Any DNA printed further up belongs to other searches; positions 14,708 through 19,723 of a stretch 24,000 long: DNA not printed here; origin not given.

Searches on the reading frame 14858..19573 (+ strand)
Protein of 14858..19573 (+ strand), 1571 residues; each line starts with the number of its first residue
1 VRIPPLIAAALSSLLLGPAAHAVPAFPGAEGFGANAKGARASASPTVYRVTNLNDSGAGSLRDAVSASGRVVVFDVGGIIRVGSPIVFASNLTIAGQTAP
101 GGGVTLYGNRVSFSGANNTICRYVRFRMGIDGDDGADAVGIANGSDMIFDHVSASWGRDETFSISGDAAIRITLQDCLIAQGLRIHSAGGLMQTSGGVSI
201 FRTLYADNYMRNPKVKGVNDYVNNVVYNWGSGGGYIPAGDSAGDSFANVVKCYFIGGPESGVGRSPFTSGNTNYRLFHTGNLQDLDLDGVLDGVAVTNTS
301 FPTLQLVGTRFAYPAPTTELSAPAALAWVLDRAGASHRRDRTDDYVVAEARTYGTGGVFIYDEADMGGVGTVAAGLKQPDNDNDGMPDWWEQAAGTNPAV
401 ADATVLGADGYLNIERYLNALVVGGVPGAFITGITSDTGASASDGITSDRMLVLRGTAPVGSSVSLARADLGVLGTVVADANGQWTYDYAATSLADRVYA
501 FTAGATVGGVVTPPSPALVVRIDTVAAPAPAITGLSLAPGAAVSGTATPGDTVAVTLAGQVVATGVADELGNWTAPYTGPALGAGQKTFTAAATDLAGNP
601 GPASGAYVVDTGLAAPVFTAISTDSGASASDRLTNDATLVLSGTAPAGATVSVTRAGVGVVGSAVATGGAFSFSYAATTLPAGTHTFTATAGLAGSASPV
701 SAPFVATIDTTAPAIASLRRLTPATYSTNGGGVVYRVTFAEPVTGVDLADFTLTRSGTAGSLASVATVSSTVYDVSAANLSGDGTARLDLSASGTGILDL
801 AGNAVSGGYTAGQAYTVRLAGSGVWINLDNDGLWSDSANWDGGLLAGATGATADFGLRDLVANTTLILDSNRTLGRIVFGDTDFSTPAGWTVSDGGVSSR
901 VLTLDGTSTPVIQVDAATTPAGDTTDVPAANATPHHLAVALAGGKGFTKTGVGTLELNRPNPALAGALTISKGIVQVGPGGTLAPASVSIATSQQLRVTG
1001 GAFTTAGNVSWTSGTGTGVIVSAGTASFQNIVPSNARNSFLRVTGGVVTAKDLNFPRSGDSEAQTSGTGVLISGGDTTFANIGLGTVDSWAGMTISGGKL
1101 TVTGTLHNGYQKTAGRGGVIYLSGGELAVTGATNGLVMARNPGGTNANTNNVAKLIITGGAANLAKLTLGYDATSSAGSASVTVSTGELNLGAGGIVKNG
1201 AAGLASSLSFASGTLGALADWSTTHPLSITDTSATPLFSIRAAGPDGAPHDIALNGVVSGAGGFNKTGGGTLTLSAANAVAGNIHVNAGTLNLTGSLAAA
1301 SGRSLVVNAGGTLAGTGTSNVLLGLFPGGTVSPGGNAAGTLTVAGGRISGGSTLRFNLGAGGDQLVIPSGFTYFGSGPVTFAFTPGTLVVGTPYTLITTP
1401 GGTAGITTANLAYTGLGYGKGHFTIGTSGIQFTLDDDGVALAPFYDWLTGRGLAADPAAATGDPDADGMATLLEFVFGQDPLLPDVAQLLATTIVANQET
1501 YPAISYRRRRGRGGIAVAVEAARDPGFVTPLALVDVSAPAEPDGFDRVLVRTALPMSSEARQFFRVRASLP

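Call 8: search_protein_families(library=pfam, proteins=[window:14858-19573:+], max_evalue=0.001)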
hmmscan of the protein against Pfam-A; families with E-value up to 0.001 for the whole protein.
window:14858-19573:+ (1571 aa): 3 families
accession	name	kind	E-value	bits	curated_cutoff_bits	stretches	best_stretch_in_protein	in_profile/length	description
PF19077.6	Big_13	-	2e-25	89.7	27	3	620-710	10-102/102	Bacterial Ig-like domain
PF12951.13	PATR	-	2.1e-07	31.3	27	1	1265-1293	2-30/30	Passenger-associated-transport-repeat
PF17936.7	Big_6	-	5.5e-07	30.2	27.6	1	539-610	13-83/83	Bacterial Ig domain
